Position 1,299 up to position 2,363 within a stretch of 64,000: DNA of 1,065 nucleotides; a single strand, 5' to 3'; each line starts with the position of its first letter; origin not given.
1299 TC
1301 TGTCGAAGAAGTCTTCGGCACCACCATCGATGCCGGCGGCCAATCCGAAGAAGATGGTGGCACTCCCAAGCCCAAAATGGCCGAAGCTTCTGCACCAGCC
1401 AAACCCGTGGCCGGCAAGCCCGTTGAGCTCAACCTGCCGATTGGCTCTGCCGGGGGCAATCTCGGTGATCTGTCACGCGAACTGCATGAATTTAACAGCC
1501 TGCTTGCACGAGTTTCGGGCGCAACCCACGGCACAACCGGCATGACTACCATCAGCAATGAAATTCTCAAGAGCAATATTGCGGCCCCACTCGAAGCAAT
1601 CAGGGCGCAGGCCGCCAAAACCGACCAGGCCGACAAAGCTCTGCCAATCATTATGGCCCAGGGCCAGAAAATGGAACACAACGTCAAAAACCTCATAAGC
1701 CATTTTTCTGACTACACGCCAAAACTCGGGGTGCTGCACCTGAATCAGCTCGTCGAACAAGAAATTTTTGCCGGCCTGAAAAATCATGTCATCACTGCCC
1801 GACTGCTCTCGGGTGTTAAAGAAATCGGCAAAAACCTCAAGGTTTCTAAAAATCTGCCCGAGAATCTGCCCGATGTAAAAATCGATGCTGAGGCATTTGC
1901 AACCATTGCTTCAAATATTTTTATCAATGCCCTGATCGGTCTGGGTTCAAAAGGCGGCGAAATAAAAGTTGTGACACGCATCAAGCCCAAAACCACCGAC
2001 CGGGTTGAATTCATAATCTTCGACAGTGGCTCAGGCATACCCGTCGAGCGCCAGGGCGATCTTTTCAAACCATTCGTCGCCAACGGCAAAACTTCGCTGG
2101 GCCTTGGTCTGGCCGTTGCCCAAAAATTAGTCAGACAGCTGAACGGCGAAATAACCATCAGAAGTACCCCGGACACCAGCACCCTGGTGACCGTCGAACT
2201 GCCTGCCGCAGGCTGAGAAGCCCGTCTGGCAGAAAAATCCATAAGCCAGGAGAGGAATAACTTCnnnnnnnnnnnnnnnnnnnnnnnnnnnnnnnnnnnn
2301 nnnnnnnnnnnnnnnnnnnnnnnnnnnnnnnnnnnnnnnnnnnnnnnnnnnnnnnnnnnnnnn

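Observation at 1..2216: PilB/GspE-type secretion ATPase fused to a histidine-kinase transmitter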

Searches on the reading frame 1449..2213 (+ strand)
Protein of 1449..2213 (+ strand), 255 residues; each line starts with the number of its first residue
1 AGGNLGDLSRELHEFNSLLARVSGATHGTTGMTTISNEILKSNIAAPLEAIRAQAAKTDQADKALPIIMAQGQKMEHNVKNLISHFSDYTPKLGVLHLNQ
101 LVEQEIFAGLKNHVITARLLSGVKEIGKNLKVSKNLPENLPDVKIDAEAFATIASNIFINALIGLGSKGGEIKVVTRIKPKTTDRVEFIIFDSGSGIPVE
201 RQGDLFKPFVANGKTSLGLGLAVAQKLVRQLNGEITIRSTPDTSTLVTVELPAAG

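Call 17: search_solved_structures(query=A2, max_evalue=0.01, show_alignments=4)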
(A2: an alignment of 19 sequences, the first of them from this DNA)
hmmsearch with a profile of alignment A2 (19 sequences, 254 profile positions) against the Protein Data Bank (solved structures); distinct sequences matched with E-value up to 0.01: 77 (the best 60 are shown).
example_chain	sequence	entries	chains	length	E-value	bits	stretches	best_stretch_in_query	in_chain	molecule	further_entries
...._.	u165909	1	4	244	2.1e-23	86.4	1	39-253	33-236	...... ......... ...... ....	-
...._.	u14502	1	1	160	1.7e-17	67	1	124-243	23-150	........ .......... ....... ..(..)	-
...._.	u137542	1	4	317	2.9e-16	63.1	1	143-243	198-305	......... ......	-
3d36_A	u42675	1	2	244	4.1e-16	62.6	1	146-253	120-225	Sporulation kinase B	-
3a0r_A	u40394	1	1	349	6.6e-16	61.9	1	143-237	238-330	Sensor protein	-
3a0t_A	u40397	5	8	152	4.4e-15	59.2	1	143-237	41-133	Sensor protein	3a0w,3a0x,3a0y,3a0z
3sl2_A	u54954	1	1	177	1e-14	58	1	134-252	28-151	Sensor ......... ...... yycG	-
4gcz_A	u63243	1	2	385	3e-14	56.4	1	141-251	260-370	Blue-light photoreceptor, Sensor protein fixL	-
8a3u_A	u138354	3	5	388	3.3e-14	56.3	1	141-251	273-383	Putative Sensory box protein,Sensor protein FixL | Putative Sensory box protein,Putative Sensory box protein,Sensor protein FixL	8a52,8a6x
8a7f_A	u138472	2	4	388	3.3e-14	56.3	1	141-251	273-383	Putative Sensory box protein,Sensor protein FixL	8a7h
6azr_A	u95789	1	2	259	4.7e-13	52.5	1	36-243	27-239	Sensor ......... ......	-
6paj_A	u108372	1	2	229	5e-13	52.4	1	145-251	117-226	Sensor protein SrrB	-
5uht_A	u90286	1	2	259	7.8e-13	51.8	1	37-243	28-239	Sensor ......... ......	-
2c2a_A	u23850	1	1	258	7.9e-13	51.8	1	37-243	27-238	SENSOR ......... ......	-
3dge_A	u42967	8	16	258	8e-13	51.8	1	37-243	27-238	Sensor protein | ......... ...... | Sensor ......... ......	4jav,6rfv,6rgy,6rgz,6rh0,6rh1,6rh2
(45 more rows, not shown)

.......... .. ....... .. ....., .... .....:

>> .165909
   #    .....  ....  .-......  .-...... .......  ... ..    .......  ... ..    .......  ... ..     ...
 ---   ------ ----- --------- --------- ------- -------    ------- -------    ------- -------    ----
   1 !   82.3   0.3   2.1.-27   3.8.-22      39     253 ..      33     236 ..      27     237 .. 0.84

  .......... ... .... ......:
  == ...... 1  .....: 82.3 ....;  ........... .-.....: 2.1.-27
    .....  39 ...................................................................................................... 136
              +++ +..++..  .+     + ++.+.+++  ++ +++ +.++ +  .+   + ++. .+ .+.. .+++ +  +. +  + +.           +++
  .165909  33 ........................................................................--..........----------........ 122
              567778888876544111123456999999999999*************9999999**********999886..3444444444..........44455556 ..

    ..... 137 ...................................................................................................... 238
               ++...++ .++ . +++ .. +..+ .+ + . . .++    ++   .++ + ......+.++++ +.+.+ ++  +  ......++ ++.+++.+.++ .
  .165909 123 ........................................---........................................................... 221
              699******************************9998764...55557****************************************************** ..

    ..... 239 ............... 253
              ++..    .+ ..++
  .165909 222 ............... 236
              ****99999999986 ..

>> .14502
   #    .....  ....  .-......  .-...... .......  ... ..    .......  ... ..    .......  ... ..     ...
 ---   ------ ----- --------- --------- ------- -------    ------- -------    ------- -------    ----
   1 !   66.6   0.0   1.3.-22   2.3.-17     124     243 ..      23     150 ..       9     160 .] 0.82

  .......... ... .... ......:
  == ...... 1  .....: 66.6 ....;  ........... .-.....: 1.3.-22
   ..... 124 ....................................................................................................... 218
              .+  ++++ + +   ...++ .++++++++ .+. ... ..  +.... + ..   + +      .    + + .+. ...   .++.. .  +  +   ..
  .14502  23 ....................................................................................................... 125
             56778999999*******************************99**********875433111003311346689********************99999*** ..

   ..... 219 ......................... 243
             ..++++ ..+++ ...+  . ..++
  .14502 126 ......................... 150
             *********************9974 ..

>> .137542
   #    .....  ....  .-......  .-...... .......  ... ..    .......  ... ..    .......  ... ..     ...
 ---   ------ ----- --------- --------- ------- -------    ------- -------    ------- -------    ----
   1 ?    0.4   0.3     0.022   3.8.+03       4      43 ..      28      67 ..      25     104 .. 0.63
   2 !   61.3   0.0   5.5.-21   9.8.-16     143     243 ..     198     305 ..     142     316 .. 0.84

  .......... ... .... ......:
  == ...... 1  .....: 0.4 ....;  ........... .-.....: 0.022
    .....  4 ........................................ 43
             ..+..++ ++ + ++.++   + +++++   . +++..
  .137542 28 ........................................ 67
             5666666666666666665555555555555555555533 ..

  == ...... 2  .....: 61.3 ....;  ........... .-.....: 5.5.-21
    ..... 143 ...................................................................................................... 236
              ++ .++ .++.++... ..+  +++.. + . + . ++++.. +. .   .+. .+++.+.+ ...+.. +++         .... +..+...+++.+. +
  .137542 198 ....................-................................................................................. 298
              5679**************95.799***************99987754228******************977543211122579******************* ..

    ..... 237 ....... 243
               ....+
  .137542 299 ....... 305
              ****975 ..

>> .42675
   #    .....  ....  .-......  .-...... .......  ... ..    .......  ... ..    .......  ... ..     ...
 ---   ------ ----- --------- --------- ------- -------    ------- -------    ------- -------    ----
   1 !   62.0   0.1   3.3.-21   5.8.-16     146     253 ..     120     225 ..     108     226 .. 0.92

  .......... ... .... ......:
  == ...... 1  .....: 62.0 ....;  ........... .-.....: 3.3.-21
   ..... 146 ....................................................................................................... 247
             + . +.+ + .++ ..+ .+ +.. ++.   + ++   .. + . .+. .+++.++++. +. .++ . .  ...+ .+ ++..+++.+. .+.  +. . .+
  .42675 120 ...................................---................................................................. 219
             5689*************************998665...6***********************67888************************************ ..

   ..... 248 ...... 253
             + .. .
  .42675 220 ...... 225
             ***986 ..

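Call 24: predict_structure(alignment_id=A2)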
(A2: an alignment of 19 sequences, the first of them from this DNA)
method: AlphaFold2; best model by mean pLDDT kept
length: 255 residues; sequences in the alignment: 19
mean_pLDDT: 83.9   pTM: 0.79
mean pLDDT of the five models: 83.9, 83.7, 81.6, 81.6, 81.0
residues with pLDDT >= 90: 137; 70-90: 71; 50-70: 35; < 50: 12
segments of 3 or more residues with pLDDT < 50: 1-3, 24-32
pLDDT, mean of each block of 10 residues (from residue 1): 53 61 43 59 75 76 77 84 86 95 95 92 93 95 95 96 94 97 95 93 85 69 95 96 96 90
secondary structure, 60 per line:
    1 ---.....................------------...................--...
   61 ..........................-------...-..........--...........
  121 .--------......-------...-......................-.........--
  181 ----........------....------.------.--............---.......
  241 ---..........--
elements in order: H4-24 H37-55 H58-86 E94-96 H98-107 H110-121 E130-135 E143-145 H147-168 E170-178 E185-192 H199-202 H219-230 E234-240 E244-253

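Call 29: fold_search(model_id=the predicted structure, library=pdb)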
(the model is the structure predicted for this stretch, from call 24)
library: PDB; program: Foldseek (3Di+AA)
matches with E <= 10: 873; with E <= 0.001: 344
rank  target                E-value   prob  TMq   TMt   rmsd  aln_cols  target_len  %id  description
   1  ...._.                6.0e-15  1.00  0.59  0.64   8.5       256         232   20  Crystal structure of the cytoplasmic domain of ZraS in ADP-bound form (released 2025-03-26)
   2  4q20_B                7.6e-15  1.00  0.66  0.74   8.7       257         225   19  Crystal structure of a C-terminal part of tyrosine kinase (DivL) from Caulobacter crescentus CB15 at 2.50 A resolution (released 2014-04-23)
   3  8vc9_A                1.1e-14  1.00  0.56  0.39  15.6       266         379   18  Hybrid response regulator LvrB from Leptospira / phosphorylated REC form (released 2024-12-18)
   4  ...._C                1.3e-14  1.00  0.61  0.66  11.9       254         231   18  Crystal structure of the cytoplasmic domain of ZraS in ADP-bound form (released 2025-03-26)
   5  5uht_A                1.6e-14  1.00  0.68  0.73   3.4       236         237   20  Structure of the Thermotoga maritima HK853-BeF3-RR468 complex at pH 5.0 (released 2017-12-27)
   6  4u7o_A                1.9e-14  1.00  0.54  0.59  10.3       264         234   18  Active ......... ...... bound with ATP (released 2015-09-02)
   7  8vc9_D                3.0e-14  1.00  0.57  0.39  16.4       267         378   19  Hybrid response regulator LvrB from Leptospira / phosphorylated REC form (released 2024-12-18)
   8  8vc9_C                3.0e-14  1.00  0.55  0.39  15.7       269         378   17  Hybrid response regulator LvrB from Leptospira / phosphorylated REC form (released 2024-12-18)
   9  4q20_A                3.2e-14  1.00  0.65  0.72   9.2       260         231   18  Crystal structure of a C-terminal part of tyrosine kinase (DivL) from Caulobacter crescentus CB15 at 2.50 A resolution (released 2014-04-23)
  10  4u7o_B                4.1e-14  1.00  0.54  0.63   6.7       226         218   22  Active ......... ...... bound with ATP (released 2015-09-02)
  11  8vc9_E                4.3e-14  1.00  0.53  0.37  16.1       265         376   18  Hybrid response regulator LvrB from Leptospira / phosphorylated REC form (released 2024-12-18)
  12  5c93_A                4.8e-14  1.00  0.57  0.62  10.0       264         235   19  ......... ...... with ATP (released 2016-07-27)
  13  6rh8_A                8.2e-14  1.00  0.67  0.72   4.6       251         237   18  Revisiting pH-gated conformational switch. Complex HK853 mutant H260A -RR468 mutant D53A pH 5.3 (released 2020-02-19)
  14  9a5d_A                8.2e-14  1.00  0.60  0.28   8.5       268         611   19  Integrative model of WALK-YYCH by crosslinking MS and deep learning (released 2024-09-18)
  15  4zki_B                8.2e-14  1.00  0.52  0.63   6.9       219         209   20  The crystal structure of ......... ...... YycG with ADP (released 2016-05-04)
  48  6dk8_G                7.5e-12  1.00  0.60  0.67   6.3       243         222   17  RetS kinase region without cobalt (released 2019-03-20)
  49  6dk8_A                9.5e-12  1.00  0.60  0.67   6.0       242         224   17  RetS kinase region without cobalt (released 2019-03-20)
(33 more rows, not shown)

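Call 33: search_protein_representatives(alignment_id=A2)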
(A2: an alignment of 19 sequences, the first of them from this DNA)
Query: 19 sequences, 254 profile positions. Proteins with E-value up to 0.001 (for the whole library): 1321524; up to 1e-10: 247921; up to 1e-30: 66. The best 150 are listed.
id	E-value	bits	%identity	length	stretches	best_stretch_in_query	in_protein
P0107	2.3e-103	361.5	-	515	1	3-253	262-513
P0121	3.5e-100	351.2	-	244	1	22-253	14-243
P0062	5.7e-99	347.2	-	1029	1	2-253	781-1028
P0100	4.2e-90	318.1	-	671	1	3-253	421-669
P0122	1.5e-72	260.6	-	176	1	79-253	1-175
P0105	3.6e-69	249.6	-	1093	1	3-253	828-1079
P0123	2.1e-59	217.6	-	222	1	4-176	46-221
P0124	6.4e-45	170.1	-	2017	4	129-251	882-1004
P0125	1.4e-43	165.7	-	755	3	129-252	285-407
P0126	1.5e-38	149.2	-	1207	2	123-253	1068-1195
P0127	4.9e-38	147.5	-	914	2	138-252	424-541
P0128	2.0e-37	145.5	-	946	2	142-252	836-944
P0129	8.7e-37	143.4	-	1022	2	131-252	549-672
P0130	2.1e-36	142.2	-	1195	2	117-252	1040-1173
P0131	5.1e-36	140.9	-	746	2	131-252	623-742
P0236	1.2e-29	120.1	-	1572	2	61-253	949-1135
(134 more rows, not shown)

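Call 37: find_related_loci(query=A2, collection=genome_contigs, flank=9000)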
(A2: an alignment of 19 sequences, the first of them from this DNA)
Query A2 (255 aa) in genome_contigs; peptide patterns used: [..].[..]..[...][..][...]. (x = any residue, [..] = any of these).
52 stretches matched a pattern; 38 encode a relative of the query (tblastn E <= 1e-3); 38 distinct loci.
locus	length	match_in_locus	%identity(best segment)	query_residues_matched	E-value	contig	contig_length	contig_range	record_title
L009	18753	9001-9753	83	2-252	8e-138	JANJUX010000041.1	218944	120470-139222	MAG: Candidatus Riflebacteria bacterium isolate RXS2_metabat.bin.35 RXS2_k141_195773, whole genome shotgun sequence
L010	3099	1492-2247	83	4-255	1e-141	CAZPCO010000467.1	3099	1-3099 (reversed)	MAG TPA_asm: uncultured bacterium isolate binchicken_co117_419 genome assembly, contig: NODE_52742_length_3099_cov_4.867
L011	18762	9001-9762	81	2-255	2e-135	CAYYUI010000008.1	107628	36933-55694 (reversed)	MAG TPA_asm: uncultured bacterium isolate SRP192927_co1_848 genome assembly, contig: NODE_141_length_107628_cov_11.96694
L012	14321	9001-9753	81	2-252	2e-135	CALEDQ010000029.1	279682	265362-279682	MAG TPA_asm: uncultured bacterium isolate SRR3330203_bin.17_CONCOCT_v1.1_MAG genome assembly, contig: ERZ724088.23, whol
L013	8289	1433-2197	82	2-254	1e-133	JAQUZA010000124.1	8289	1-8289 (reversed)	MAG: Candidatus Riflebacteria bacterium isolate STD2_25 NODE_35097_length_8289_cov_2.947562_Sandtown_D2, whole genome sh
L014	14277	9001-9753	80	2-252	1e-130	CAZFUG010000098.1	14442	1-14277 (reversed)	MAG TPA_asm: uncultured bacterium isolate binchicken_co115_14 genome assembly, contig: NODE_6466_length_14442_cov_5.9392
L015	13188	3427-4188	72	2-254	1e-122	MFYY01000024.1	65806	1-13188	MAG: Candidatus Riflebacteria bacterium GWC2_50_8 gwc2_scaffold_1222, whole genome shotgun sequence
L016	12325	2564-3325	72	2-254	4e-121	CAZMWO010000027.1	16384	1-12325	MAG TPA_asm: uncultured bacterium isolate SRP192927_co6_749 genome assembly, contig: NODE_8113_length_16384_cov_4.673403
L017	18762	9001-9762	72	2-254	2e-121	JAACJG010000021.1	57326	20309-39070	MAG: Candidatus Rifleibacterium amylolyticum isolate CH46 Scaffold24, whole genome shotgun sequence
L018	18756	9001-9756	73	2-252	2e-120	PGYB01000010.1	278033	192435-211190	MAG: Candidatus Riflebacteria bacterium HGW-Riflebacteria-1 bjp_ig2103_scaffold_66, whole genome shotgun sequence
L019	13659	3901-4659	71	2-254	2e-119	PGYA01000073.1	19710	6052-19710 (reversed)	MAG: Candidatus Riflebacteria bacterium HGW-Riflebacteria-2 bjp_ig2102_scaffold_1615, whole genome shotgun sequence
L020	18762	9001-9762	69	3-255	3e-115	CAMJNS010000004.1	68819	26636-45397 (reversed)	MAG: uncultured bacterium isolate SRR12081303_bin.101_metaWRAP_v1.3_MAG genome assembly, contig: ERZ12289767.528, whole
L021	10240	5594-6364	66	2-255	5e-113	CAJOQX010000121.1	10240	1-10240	Candidatus Riflebacteria bacterium isolate Rumen_Coassembly_mag_344 genome assembly, contig: k87_5543617, whole genome s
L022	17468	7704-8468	66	3-255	1e-110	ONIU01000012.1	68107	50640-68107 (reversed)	uncultured bacterium isolate RUG334 genome assembly, contig: scaffold_674, whole genome shotgun sequence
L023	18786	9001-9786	65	3-255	9e-110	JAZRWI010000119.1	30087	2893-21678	MAG: Candidatus Avigastranaerophilus sp. isolate T1900044952_TA20190005.MAGScoT_cleanbin_000022 SGB_3702_k141_761046, wh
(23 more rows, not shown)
